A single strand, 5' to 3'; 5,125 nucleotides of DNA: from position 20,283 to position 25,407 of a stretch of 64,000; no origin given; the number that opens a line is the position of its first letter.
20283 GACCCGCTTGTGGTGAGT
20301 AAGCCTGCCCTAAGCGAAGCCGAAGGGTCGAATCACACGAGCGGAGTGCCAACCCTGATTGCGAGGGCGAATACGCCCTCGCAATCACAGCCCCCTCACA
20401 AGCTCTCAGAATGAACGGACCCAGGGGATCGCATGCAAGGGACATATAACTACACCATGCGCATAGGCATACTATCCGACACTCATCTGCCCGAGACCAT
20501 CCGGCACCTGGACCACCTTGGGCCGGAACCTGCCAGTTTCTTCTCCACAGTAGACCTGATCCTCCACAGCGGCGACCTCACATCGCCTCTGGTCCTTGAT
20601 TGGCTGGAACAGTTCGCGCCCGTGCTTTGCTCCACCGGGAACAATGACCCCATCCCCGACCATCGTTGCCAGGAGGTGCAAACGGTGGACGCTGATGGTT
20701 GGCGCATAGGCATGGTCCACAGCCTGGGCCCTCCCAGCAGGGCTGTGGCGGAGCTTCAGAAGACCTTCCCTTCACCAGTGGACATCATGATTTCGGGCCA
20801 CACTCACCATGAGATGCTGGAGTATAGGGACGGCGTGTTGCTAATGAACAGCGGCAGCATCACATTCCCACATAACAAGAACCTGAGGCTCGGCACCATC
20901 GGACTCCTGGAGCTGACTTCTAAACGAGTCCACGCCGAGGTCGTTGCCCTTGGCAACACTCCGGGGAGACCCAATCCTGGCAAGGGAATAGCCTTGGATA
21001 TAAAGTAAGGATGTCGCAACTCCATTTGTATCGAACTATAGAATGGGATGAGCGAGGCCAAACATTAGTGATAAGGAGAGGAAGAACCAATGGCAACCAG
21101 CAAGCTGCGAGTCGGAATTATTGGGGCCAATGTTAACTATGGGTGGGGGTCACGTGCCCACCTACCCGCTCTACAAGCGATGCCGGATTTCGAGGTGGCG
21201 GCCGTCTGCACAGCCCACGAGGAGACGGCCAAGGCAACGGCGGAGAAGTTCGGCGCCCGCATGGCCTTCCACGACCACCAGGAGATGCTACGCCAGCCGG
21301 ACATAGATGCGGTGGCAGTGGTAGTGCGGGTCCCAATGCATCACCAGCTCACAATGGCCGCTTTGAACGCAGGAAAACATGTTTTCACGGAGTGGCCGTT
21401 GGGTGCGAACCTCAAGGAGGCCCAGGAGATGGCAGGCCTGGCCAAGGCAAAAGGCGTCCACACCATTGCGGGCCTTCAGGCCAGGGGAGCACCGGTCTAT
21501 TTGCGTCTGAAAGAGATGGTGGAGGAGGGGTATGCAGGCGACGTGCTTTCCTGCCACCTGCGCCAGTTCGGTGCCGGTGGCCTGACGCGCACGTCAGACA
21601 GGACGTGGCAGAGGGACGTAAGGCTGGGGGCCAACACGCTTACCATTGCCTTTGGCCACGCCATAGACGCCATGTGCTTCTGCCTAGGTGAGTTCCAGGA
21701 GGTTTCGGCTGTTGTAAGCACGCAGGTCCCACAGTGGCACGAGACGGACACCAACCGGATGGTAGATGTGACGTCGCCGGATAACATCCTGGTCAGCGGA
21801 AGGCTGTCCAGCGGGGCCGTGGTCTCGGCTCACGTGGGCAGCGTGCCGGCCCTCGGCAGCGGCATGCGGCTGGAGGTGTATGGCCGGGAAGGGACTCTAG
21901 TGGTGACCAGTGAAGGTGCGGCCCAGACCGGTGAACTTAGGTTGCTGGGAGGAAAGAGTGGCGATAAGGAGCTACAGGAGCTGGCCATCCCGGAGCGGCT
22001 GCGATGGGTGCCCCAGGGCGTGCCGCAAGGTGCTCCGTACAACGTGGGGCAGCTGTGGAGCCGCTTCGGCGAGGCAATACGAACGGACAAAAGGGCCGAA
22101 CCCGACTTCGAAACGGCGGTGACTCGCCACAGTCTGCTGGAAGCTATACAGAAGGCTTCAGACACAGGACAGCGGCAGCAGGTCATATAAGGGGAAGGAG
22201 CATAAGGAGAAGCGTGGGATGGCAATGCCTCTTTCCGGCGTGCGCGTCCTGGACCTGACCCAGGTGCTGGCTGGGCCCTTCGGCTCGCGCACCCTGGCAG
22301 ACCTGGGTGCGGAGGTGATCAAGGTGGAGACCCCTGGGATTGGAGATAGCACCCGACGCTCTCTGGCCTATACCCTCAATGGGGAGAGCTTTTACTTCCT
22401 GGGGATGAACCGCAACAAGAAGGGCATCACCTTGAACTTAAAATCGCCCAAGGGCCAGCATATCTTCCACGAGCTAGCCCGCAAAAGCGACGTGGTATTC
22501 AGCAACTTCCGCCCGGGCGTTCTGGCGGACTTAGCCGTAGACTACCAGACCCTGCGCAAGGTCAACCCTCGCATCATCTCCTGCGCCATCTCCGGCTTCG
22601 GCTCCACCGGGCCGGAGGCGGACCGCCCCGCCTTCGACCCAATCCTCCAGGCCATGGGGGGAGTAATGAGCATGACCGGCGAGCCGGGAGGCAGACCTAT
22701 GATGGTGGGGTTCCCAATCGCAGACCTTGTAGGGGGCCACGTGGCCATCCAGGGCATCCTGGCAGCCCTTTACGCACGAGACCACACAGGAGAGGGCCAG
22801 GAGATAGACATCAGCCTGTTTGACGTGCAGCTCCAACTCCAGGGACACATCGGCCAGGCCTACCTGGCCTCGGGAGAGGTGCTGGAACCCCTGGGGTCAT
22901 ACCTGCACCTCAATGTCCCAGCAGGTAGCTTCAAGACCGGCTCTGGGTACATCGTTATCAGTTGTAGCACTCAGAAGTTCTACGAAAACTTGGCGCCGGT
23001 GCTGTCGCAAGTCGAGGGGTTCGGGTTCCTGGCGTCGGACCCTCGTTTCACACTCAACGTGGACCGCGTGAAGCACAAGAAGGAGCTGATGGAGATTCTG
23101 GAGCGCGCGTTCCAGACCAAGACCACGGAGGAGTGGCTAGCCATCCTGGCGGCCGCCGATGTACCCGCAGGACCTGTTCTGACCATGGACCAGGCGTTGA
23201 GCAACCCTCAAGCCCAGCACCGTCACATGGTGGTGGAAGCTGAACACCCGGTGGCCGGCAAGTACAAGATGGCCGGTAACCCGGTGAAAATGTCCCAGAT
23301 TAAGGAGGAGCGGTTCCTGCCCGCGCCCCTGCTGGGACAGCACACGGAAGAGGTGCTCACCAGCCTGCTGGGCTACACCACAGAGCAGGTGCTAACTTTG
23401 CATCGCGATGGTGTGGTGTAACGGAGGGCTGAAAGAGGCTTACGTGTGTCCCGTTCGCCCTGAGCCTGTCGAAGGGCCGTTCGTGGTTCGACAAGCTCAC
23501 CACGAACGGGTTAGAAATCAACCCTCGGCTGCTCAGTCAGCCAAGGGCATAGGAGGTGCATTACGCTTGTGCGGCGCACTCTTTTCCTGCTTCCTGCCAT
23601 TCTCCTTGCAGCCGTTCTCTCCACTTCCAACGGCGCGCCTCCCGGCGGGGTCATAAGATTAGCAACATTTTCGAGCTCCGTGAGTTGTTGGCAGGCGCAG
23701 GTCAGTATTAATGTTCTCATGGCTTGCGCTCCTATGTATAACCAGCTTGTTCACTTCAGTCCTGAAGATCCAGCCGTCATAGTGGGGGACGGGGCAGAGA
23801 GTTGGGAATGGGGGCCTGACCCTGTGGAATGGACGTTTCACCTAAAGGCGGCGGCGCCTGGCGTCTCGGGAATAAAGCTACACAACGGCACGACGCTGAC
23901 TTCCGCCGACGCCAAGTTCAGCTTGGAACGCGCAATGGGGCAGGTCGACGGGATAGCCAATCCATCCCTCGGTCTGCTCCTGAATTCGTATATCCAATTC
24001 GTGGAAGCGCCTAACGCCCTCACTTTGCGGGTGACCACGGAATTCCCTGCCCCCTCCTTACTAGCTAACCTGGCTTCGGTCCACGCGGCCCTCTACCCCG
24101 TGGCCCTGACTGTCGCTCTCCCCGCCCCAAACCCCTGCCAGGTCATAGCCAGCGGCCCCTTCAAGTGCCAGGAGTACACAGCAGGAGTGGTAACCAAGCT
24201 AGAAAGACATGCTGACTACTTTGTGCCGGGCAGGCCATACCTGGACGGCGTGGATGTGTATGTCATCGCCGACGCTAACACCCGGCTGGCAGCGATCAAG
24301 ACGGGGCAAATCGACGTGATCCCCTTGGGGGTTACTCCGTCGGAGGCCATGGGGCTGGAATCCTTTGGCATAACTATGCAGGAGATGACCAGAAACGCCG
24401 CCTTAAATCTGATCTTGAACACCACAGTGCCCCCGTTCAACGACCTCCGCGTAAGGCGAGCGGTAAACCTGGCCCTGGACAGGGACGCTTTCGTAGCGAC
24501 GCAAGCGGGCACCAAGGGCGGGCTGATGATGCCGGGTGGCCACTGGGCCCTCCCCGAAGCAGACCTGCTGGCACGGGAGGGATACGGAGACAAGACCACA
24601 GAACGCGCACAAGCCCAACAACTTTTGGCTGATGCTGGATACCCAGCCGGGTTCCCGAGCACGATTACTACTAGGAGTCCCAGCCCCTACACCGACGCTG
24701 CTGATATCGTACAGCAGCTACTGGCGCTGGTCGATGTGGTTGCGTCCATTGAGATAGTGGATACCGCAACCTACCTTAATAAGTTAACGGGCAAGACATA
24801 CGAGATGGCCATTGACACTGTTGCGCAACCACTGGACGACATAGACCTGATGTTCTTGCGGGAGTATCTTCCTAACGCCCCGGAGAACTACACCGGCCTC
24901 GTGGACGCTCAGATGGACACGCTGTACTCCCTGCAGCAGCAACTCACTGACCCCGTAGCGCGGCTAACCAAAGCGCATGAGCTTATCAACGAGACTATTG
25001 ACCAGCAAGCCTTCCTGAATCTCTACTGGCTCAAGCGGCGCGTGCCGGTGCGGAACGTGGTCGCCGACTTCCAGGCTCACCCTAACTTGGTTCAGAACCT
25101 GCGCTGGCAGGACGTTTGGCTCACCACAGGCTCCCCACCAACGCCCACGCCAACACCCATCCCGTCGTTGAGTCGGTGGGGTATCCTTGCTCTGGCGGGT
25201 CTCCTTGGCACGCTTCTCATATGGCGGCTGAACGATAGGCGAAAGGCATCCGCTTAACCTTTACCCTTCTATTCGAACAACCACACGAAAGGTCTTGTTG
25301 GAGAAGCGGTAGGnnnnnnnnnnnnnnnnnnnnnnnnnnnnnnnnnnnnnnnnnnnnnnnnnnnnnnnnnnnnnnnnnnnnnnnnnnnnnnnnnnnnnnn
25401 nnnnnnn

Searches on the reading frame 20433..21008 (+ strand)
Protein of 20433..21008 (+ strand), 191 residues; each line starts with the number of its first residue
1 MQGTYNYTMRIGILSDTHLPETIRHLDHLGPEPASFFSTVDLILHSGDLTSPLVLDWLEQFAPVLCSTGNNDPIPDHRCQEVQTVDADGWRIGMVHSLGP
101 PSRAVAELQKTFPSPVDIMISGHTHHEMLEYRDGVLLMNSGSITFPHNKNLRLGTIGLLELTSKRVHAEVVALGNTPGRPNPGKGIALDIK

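Call 75: search_protein_families(library=pfam, proteins=[window:20433-21008:+], max_evalue=0.00001)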
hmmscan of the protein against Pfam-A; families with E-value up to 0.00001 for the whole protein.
window:20433-21008:+ (191 aa): 2 families
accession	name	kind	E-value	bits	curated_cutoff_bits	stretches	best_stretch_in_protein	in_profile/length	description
PF12850.12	Metallophos_2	-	5.5e-27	95.1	27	1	9-162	1-152/154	Calcineurin-like phosphoesterase superfamily domain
PF00149.33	Metallophos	-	2e-08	35.3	21.5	0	9-81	1-78/191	Calcineurin-like phosphoesterase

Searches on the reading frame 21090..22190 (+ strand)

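Call 75: search_protein_families(library=pfam, proteins=[window:21090-22190:+], max_evalue=0.00001)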
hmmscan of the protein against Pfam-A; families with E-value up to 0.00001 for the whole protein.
window:21090-22190:+ (366 aa): 4 families
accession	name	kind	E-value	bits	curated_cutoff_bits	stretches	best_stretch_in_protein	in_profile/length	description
PF01408.29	GFO_IDH_MocA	-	1.9e-27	96.7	24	1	6-125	1-116/120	Oxidoreductase family, NAD-binding Rossmann fold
PF22685.1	Gal80p_C-like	-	4e-23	82.7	29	1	135-273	1-151/152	Gal80p, C-terminal domain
PF22725.1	GFO_IDH_MocA_C3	-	5.4e-16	59.2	27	1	137-270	1-123/124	GFO/IDH/MocA C-terminal domain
PF02894.22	GFO_IDH_MocA_C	-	9.2e-14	52.2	22.9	1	141-361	1-214/218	Oxidoreductase family, C-terminal alpha/beta domain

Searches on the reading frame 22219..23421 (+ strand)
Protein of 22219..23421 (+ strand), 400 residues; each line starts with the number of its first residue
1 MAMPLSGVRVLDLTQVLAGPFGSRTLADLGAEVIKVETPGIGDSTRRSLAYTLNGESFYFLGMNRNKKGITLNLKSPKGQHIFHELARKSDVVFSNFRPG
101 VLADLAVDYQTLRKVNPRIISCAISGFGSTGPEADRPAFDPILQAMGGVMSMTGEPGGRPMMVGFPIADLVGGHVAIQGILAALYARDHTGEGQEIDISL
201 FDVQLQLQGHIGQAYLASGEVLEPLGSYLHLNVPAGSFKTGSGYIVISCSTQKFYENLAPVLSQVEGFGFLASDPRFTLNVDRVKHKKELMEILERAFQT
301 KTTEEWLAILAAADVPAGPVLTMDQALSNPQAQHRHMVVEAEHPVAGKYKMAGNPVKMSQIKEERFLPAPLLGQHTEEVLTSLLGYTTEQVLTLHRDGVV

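Call 75: search_protein_families(library=pfam, proteins=[window:22219-23421:+], max_evalue=0.00001)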
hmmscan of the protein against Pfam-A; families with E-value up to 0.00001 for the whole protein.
window:22219-23421:+ (400 aa): 1 family
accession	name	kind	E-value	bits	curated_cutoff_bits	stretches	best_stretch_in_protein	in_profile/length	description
PF02515.22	CoA_transf_3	-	1.4e-128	429.5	23.3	1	5-376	1-366/366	CoA-transferase family III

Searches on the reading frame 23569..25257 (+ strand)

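Call 75: search_protein_families(library=pfam, proteins=[window:23569-25257:+], max_evalue=0.00001)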
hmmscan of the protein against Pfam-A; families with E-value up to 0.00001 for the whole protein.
window:23569-25257:+ (562 aa): 2 families
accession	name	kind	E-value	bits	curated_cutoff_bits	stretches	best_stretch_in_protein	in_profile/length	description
PF00496.27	SBP_bac_5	-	2.6e-56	191.8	32.4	1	72-417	3-345/368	Bacterial extracellular solute-binding proteins, family 5 Middle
PF18203.6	IPTL-CTERM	-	8.1e-06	26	20.8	0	529-554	1-26/28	IPTL-CTERM motif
